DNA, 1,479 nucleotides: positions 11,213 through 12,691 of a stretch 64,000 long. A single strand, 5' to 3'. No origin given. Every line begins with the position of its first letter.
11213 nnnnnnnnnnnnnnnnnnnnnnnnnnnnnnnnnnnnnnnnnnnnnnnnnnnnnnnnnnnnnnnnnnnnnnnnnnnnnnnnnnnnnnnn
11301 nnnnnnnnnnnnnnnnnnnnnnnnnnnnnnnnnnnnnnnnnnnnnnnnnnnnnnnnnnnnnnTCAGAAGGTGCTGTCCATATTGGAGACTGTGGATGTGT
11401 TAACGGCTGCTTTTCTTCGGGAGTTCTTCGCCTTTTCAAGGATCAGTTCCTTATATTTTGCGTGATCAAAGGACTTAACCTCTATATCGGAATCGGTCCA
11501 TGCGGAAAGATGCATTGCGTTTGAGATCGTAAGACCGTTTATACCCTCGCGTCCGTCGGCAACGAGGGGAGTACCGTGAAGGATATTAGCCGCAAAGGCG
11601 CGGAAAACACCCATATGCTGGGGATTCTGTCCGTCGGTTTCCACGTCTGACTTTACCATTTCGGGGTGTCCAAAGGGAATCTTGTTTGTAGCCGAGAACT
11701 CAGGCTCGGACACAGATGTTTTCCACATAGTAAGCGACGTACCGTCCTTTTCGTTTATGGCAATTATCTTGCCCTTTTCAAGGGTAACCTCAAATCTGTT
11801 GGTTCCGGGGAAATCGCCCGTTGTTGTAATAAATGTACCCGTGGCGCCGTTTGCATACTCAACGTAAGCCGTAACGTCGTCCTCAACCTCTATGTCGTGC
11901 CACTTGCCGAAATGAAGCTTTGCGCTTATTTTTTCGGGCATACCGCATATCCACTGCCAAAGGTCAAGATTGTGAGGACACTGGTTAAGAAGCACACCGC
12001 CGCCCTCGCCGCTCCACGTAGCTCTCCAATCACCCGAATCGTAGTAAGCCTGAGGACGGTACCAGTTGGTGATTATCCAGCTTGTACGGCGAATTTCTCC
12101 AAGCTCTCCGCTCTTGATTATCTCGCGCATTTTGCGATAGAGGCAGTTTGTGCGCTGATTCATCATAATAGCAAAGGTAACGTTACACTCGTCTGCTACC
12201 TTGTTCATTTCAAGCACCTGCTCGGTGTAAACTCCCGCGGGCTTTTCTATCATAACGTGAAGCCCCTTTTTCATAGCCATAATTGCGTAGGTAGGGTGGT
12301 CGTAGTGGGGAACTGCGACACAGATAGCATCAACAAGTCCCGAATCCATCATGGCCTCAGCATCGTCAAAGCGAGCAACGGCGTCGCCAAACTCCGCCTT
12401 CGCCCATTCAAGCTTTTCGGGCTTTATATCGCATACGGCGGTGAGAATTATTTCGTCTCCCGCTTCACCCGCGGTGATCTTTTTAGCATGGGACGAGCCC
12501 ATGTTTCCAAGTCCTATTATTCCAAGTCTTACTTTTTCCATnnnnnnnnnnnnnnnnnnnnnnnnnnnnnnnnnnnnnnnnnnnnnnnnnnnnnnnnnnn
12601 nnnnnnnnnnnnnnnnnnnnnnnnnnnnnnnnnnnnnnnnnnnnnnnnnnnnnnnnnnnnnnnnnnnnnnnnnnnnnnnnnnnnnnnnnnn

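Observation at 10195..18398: Seven-gene operon coupling glucuronate catabolism to a 2x Gfo/Idh/MocA + 2x TIM-barrel module (possible oxidative, non-hydrolytic glycoside/uronide cleavage route)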

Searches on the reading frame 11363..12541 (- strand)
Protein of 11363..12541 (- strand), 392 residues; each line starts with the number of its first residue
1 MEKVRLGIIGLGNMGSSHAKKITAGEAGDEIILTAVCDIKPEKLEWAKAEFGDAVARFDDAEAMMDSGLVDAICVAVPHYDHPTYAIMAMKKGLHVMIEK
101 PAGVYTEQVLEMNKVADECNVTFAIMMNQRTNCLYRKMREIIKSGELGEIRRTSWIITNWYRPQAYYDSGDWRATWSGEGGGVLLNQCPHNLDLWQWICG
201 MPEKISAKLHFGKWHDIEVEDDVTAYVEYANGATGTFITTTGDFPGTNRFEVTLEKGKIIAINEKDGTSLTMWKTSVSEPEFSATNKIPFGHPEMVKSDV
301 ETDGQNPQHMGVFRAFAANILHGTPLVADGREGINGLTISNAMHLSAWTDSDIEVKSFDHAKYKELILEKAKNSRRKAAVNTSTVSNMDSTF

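Call 3: search_protein_families(library=pfam, proteins=[window:11363-12541:-])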
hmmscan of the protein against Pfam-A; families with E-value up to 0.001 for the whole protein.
window:11363-12541:- (392 aa): 4 families
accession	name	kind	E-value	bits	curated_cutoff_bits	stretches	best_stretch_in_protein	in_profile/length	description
PF22725.1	GFO_IDH_MocA_C3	-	1.4e-29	103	27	1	135-259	1-123/124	GFO/IDH/MocA C-terminal domain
PF01408.29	GFO_IDH_MocA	-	1.3e-19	71.5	24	1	5-124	2-117/120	Oxidoreductase family, NAD-binding Rossmann fold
PF02894.22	GFO_IDH_MocA_C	-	4.9e-18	66.2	22.9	1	139-352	1-215/218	Oxidoreductase family, C-terminal alpha/beta domain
PF03807.23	F420_oxidored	-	7.4e-06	26.9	21.6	1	5-84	1-74/94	NADP oxidoreductase coenzyme F420-dependent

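Call 4: search_protein_families(library=ncbifam, proteins=[window:11363-12541:-])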
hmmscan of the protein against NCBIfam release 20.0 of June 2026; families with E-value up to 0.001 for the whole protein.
window:11363-12541:- (392 aa): 9 families
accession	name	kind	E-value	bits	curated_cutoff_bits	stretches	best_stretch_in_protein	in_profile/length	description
TIGR04380.1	myo_inos_iolG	equivalog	6.8e-27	94.2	355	1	3-274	1-265/330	inositol 2-dehydrogenase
NF040723.1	UDP-GlcNAcDh_Arch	equivalog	1.6e-20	73.8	450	1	4-151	1-142/302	UDP-N-acetylglucosamine 3-dehydrogenase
NF008607.0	PRK11579.1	subfamily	1.4e-17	63.7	330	1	2-209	3-199/346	oxidoreductase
NF041392.1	XylDh_Gfo6_Halo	equivalog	5.1e-16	58.4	350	1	2-355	15-350/350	D-xylose 1-dehydrogenase Gfo6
NF052479.1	LevoglcsnDh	equivalog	5.8e-15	54.9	650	1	1-208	1-211/386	levoglucosan dehydrogenase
NF058561.1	BT_2158_fam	equivalog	1.4e-12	46.9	750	1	3-155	35-182/487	glycoside 3-dehydrogenase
NF052679.1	InsChiInosDhIolG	equivalog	6e-12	45.2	540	1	4-149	3-147/343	bifunctional inositol 2-dehydrogenase/D-chiro-inositol 1-dehydrogenase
NF058563.1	BT_2159_fam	equivalog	3.2e-11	42.8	650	1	4-150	1-143/350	disaccharide 3-dehydrogenase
NF007574.0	PRK10206.1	equivalog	3.7e-09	36.1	352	1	59-210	55-198/345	oxidoreductase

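Call 9: search_solved_structures(query=window:11363-12541:-, max_evalue=0.00001)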
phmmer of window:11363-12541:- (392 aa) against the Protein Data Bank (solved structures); distinct sequences matched with E-value up to 0.00001: 58.
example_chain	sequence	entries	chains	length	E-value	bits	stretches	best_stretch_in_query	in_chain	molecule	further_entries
8tdi_L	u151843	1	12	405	2.3e-101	342.7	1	1-363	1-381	P2B11 Glucuronide-3-dehydrogenase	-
3q2k_A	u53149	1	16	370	3.7e-36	128.1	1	3-293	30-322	oxidoreductase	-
3q2i_A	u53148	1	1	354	1.8e-34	122.6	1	3-347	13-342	dehydrogenase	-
3cea_A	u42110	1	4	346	4.2e-21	78.5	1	4-202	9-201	Myo-inositol 2-dehydrogenase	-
3e18_A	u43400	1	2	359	4.6e-21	78.4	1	2-253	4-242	oxidoreductase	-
4mkx_A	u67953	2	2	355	1.1e-18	70.5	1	3-201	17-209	Inositol dehydrogenase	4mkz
4n54_A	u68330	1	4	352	1.2e-18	70.4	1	3-201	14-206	Inositol dehydrogenase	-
1zh8_A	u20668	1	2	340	6.8e-18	67.9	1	2-260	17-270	oxidoreductase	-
3moi_A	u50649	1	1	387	1.9e-16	63.2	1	3-295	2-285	Probable dehydrogenase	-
8qc2_A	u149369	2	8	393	3.2e-15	59.1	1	3-223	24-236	Gfo/Idh/MocA family oxidoreductase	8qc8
3ezy_A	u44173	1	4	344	6e-15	58.2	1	4-268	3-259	Dehydrogenase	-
7wzd_A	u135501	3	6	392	1.4e-14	57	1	3-217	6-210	4,5-dihydroxyphthalate dehydrogenase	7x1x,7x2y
8qc3_A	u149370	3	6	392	2.1e-14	56.4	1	3-218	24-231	Oxidoreductase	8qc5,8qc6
7xr9_A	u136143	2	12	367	1.3e-13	53.8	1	1-200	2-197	DgpA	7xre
3gdo_A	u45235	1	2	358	1.5e-13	53.6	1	2-341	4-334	Uncharacterized oxidoreductase yvaA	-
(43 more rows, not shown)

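Call 22: search_solved_structures(query=window:11363-12541:-, max_evalue=1e-50, show_alignments=1)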
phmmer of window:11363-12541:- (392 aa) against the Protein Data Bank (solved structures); distinct sequences matched with E-value up to 1e-50: 1.
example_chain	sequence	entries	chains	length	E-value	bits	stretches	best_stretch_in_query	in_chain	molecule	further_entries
8tdi_L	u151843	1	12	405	2.3e-101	342.7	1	1-363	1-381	P2B11 Glucuronide-3-dehydrogenase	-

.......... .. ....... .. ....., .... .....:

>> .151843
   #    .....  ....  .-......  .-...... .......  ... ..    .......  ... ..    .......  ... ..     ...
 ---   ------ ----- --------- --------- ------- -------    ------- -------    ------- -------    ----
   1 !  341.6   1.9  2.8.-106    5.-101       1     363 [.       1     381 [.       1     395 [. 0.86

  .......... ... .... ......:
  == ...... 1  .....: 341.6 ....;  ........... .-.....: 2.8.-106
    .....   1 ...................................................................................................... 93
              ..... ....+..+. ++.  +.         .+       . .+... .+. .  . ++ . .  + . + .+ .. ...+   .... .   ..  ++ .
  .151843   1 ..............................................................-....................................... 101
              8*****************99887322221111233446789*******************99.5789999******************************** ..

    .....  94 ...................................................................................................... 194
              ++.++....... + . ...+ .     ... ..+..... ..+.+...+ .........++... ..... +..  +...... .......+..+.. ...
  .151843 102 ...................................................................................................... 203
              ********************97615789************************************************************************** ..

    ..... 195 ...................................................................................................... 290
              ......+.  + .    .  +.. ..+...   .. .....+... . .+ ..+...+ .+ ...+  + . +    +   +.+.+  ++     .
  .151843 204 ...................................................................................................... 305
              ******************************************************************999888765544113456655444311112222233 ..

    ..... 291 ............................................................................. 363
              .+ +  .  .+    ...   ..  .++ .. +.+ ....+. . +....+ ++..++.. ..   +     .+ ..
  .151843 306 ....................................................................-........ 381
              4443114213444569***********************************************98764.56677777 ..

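Call 24: find_homologous_proteins(query=window:11363-12541:-, max_evalue=1e-40)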
Query window:11363-12541:- (392 aa): 8000 proteins with E <= 1e-40 among 8000 candidates; the best 120 are listed.
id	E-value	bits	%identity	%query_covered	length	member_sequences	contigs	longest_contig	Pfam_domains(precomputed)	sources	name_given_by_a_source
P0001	1.8e-269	911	100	100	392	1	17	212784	PF01408.29,PF22725.2,PF02894.23,PF03807.24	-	-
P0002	2.0e-255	865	94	100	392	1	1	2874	PF01408.29,PF22725.2,PF02894.23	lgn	-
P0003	6.2e-239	811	88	100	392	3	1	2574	PF01408.29,PF22725.2,PF02894.23,PF03807.24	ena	-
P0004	2.0e-237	806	88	99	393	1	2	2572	PF01408.29,PF22725.2,PF02894.23,PF03807.24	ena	-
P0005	7.7e-235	797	86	99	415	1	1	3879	PF01408.29,PF22725.2,PF02894.23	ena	-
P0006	3.7e-226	768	82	100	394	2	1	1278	PF01408.29,PF22725.2,PF02894.23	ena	-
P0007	3.4e-225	765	82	100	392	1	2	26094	PF01408.29,PF22725.2,PF02894.23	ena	-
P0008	2.4e-223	759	82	100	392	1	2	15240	PF01408.29,PF22725.2,PF02894.23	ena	-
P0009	1.8e-218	743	81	99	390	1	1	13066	PF01408.29,PF22725.2,PF02894.23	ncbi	-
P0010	2.7e-216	736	73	70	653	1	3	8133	PF01408.29,PF22725.2,PF02894.23,PF22685.2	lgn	-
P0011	2.0e-205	700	77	99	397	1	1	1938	PF01408.29,PF22725.2,PF02894.23,PF03807.24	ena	-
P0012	2.4e-204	697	75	100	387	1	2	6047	PF01408.29,PF22725.2,PF02894.23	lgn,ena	-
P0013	2.6e-203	693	75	100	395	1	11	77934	PF01408.29,PF22725.2,PF02894.23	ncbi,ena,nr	ncbi:MAG: Gfo/Idh/MocA family oxidoreductase [Clostridia bacterium]|nr:Gfo/Idh/MocA family oxidoredu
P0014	3.5e-203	693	76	99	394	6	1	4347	PF01408.29,PF22725.2,PF02894.23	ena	-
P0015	3.6e-203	693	75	100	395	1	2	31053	PF01408.29,PF22725.2,PF02894.23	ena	-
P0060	4.8e-194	663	70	100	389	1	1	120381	PF01408.29,PF22725.2,PF02894.23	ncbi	-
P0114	8.6e-187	639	72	100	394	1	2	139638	PF01408.29,PF22725.2,PF02894.23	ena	-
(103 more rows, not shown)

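Call 25: find_related_loci(query=window:11363-12541:-, collection=genome_contigs, flank=10000)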
Query window:11363-12541:- (392 aa) in genome_contigs; peptide patterns used: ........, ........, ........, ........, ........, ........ (x = any residue, [..] = any of these).
402 stretches matched a pattern; 374 encode a relative of the query (tblastn E <= 1e-3); the best 80 are kept; 80 distinct loci.
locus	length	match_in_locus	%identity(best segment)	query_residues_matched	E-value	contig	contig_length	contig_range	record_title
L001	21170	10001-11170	75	2-392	0e+0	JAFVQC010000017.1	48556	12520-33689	MAG: Clostridia bacterium isolate RGIG5292 Sheep_Colon-2__c449, whole genome shotgun sequence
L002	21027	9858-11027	74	2-392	0e+0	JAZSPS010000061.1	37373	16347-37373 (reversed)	MAG: Eubacteriales bacterium isolate T1900044545_TS20190011.MAGScoT_cleanbin_000042 SGB_128_k141_1692352, whole genome s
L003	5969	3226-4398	74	1-392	0e+0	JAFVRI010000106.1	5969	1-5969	MAG: Clostridia bacterium isolate RGIG5324 Sheep_Colon-2__c403999, whole genome shotgun sequence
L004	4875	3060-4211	73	3-392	0e+0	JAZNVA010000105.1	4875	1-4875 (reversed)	MAG: Eubacteriales bacterium isolate T1900044792_TS20190258.MAGScoT_cleanbin_000010 SGB_2658_k141_2546324, whole genome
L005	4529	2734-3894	69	1-392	0e+0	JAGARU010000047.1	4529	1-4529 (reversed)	MAG: Clostridia bacterium isolate RGIG8715 Water_deer_Colon-4__c103901, whole genome shotgun sequence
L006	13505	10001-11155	70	1-392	0e+0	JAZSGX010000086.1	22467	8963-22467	MAG: Eubacteriales bacterium isolate T1900044577_TS20190043.MAGScoT_cleanbin_000013 SGB_511_k141_1029255, whole genome s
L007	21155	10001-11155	70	1-392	0e+0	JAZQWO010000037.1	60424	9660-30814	MAG: Eubacteriales bacterium isolate T1900045166_TC20190160.MAGScoT_cleanbin_000001 SGB_5137_k141_746896, whole genome s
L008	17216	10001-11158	70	1-392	0e+0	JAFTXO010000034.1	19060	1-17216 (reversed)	MAG: Clostridia bacterium isolate RGIG4241 Roe_deer_Colon-4__c283394, whole genome shotgun sequence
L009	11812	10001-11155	69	1-392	0e+0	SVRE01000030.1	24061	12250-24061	MAG: Oscillospiraceae bacterium isolate SIG635 NODE_10186_length_24061_cov_1.740704, whole genome shotgun sequence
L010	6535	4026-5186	70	4-392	0e+0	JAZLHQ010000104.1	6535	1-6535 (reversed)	MAG: Eubacteriales bacterium isolate T1900044980_TA20190042.MAGScoT_cleanbin_000051 SGB_4117_k141_1851083, whole genome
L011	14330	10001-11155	69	1-392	0e+0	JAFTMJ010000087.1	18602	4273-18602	MAG: Clostridia bacterium isolate RGIG3950 Roe_deer_Cecum-3__c584374, whole genome shotgun sequence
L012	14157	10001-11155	69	1-392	0e+0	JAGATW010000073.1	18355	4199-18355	MAG: Clostridia bacterium isolate RGIG8769 Water_deer_Colon.Co__c911863, whole genome shotgun sequence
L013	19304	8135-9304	72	2-392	0e+0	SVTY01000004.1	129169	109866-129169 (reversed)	MAG: Oscillospiraceae bacterium isolate SIG707 NODE_3057_length_129169_cov_3.882759, whole genome shotgun sequence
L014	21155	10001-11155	68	1-392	0e+0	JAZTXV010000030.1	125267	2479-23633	MAG: Eubacteriales bacterium isolate T1900045328_YK20190017.MAGScoT_cleanbin_000074 SGB_6489_k141_2339667, whole genome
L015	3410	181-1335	67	1-392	0e+0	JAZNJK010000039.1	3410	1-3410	MAG: Eubacteriales bacterium isolate T1900044680_TS20190146.MAGScoT_cleanbin_000021 SGB_1680_k141_1496252, whole genome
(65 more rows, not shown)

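Call 39: find_encoding_contigs(protein=P0013, flank=10000, max_places=1)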
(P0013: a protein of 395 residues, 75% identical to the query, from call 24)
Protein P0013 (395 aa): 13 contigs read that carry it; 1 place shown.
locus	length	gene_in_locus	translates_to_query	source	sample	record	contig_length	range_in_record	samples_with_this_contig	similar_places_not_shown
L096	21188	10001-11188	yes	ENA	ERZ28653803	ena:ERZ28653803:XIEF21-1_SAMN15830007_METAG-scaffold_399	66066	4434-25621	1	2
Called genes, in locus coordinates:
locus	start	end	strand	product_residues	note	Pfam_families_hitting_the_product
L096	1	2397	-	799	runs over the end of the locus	PF02574:S-methyl_trans, PF00809:Pterin_bind, PF02607:B12-binding_2, PF02310:B12-binding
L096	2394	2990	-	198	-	PF02965:Met_synt_B12 (weak)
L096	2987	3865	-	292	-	PF02219:MTHFR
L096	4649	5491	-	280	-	PF07883:Cupin_2, PF02311:AraC_binding, PF00165:HTH_AraC (faint), PF12833:HTH_18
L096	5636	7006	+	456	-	PF02614:UxaC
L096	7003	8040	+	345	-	PF03786:UxuA, PF01261:AP_endonuc_2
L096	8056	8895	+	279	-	PF00106:adh_short, PF13561:adh_short_C2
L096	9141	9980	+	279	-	PF01261:AP_endonuc_2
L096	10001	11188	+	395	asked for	PF01408:GFO_IDH_MocA, PF02894:GFO_IDH_MocA_C, PF22725:GFO_IDH_MocA_C3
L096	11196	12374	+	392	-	PF01408:GFO_IDH_MocA, PF03447:NAD_binding_3 (weak), PF02894:GFO_IDH_MocA_C, PF22725:GFO_IDH_MocA_C3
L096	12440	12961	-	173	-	PF02559:CarD_TRCF_RID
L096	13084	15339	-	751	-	PF02463:SMC_N (faint), PF13175:AAA_15 (weak), PF13476:AAA_23, PF13514:AAA_27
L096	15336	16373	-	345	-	PF00149:Metallophos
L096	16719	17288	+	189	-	PF12671:Amidase_6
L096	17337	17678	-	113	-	PF01245:Ribosomal_L19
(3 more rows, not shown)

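Call 40: find_encoding_contigs(protein=P0060, flank=10000, max_places=1)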
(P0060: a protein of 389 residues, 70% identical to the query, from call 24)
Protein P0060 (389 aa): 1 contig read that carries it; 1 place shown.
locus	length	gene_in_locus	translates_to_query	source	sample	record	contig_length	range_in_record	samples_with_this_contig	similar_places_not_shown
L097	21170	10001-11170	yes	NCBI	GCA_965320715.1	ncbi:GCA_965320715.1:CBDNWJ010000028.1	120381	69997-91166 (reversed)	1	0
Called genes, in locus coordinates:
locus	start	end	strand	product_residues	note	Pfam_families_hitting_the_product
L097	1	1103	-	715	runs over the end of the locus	PF22666:Glyco_hydro_2_N2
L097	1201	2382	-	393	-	PF01408:GFO_IDH_MocA, PF22725:GFO_IDH_MocA_C3, PF02894:GFO_IDH_MocA_C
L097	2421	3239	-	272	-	PF01261:AP_endonuc_2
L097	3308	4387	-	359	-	PF07991:KARI_N (weak), PF01408:GFO_IDH_MocA, PF02894:GFO_IDH_MocA_C, PF22725:GFO_IDH_MocA_C3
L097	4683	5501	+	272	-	PF02311:AraC_binding, PF07883:Cupin_2, PF00165:HTH_AraC (faint), PF12833:HTH_18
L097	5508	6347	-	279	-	PF02311:AraC_binding, PF07883:Cupin_2, PF00165:HTH_AraC (weak), PF12833:HTH_18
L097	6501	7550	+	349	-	PF03786:UxuA, PF01261:AP_endonuc_2 (weak)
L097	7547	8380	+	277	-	PF00106:adh_short, PF13561:adh_short_C2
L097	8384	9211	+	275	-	PF01261:AP_endonuc_2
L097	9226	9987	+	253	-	PF01261:AP_endonuc_2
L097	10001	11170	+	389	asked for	PF01408:GFO_IDH_MocA, PF22725:GFO_IDH_MocA_C3, PF02894:GFO_IDH_MocA_C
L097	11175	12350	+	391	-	PF01408:GFO_IDH_MocA, PF02894:GFO_IDH_MocA_C, PF22725:GFO_IDH_MocA_C3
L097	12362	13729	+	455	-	PF02614:UxaC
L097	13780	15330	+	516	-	PF00916:Sulfate_transp, PF01740:STAS, PF13466:STAS_2 (weak)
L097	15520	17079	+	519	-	-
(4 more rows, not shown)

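Call 41: find_encoding_contigs(protein=P0114, flank=10000, max_places=1)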
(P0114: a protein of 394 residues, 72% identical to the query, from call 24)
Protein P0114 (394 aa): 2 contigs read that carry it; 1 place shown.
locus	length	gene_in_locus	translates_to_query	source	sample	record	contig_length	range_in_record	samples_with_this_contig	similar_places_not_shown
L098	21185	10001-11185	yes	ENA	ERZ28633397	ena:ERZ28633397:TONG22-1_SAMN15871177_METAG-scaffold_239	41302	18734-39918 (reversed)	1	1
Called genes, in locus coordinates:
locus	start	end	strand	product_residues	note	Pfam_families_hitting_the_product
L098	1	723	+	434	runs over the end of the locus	PF01512:Complex1_51K, PF10531:SLBB, PF13534:Fer4_17, PF13375:RnfC_N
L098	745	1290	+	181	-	PF00936:BMC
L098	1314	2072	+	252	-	PF08220:HTH_DeoR, PF08279:HTH_11 (weak), PF25213:HVO_A0261_N (faint), PF00455:DeoRC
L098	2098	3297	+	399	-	PF00871:Acetate_kinase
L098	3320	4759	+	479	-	PF00171:Aldedh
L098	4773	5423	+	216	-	PF06130:PTAC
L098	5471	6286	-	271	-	PF02311:AraC_binding, PF00165:HTH_AraC (weak), PF12833:HTH_18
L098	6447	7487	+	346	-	PF03786:UxuA, PF01261:AP_endonuc_2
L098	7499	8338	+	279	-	PF00106:adh_short, PF13561:adh_short_C2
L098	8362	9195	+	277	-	PF01261:AP_endonuc_2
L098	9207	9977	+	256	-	PF01261:AP_endonuc_2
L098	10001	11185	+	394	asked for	PF01408:GFO_IDH_MocA, PF22725:GFO_IDH_MocA_C3, PF02894:GFO_IDH_MocA_C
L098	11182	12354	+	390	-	PF01408:GFO_IDH_MocA, PF02894:GFO_IDH_MocA_C, PF22725:GFO_IDH_MocA_C3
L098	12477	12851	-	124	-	PF04480:DUF559, PF18741:MTES_1575 (weak)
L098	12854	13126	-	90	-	-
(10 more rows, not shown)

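Call 88: search_protein_families(library=pfam, proteins=[L014:6500-7573:+, L006:6498-7532:+], max_evalue=0.01)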
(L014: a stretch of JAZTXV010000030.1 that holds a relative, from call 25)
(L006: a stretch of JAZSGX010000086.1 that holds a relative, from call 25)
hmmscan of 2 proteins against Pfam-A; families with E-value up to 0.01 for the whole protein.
L014:6500-7573:+ (358 aa): 1 family
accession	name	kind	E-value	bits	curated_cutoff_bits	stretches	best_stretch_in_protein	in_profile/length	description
PF22244.2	GCE_fung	-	1.4e-31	110.6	27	1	76-305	4-230/231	Glucuronyl esterase, fungi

L006:6498-7532:+ (345 aa): 1 family
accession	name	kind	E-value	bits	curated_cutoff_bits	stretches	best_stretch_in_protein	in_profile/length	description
PF22244.2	GCE_fung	-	2.9e-30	106.3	27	1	74-302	3-229/231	Glucuronyl esterase, fungi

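Call 89: search_solved_structures(query=L014:6500-7573:+, max_evalue=0.001)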
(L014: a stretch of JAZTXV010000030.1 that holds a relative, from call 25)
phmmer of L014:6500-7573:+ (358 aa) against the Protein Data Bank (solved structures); distinct sequences matched with E-value up to 0.001: 21.
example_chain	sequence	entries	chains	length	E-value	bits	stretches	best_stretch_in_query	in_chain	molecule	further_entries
8q6s_A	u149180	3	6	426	2.1e-56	194.6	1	112-344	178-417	Putative acetyl xylan esterase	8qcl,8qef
6ehn_A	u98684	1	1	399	1.3e-55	192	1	116-344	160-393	Carbohydrate esterase MZ0003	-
6grw_A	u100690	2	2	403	5.5e-49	170.2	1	114-344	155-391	Putative acetyl xylan esterase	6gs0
6syu_A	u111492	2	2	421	6.5e-49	169.9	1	114-344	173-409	glucuronoyl esterase OtCE15A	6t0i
6syr_A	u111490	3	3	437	7.5e-49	169.7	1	114-344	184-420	glucuronoyl esterase OtCE15A | Putative acetyl xylan esterase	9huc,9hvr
6syv_A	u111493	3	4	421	1.7e-48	168.6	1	114-344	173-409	glucuronoyl esterase OtCE15A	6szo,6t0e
7b7h_A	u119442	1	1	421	4.4e-48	167.2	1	114-344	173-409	Putative acetyl xylan esterase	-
6sz0_A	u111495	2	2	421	1.6e-47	165.4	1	114-344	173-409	glucuronoyl esterase OtCE15A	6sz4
6gry_A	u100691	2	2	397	9.9e-47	162.8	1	116-347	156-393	Putative acetyl xylan esterase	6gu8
6hsw_A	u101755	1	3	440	7.1e-30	107.3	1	21-334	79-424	Carbohydrate esterase family 15 domain protein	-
7nn3_A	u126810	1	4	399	1.8e-19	73.1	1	15-335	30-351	Beta-xylanase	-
3pic_A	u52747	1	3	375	4.3e-15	58.7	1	123-306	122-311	Cip2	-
6ru2_A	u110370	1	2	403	1.6e-14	56.8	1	123-315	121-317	4-O-methyl-glucuronoyl methylesterase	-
6rv8_A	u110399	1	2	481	2.6e-14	56.1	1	123-315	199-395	4-O-methyl-glucuronoyl methylesterase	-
6rtv_A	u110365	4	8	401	4.2e-14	55.4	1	123-315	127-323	4-O-methyl-glucuronoyl methylesterase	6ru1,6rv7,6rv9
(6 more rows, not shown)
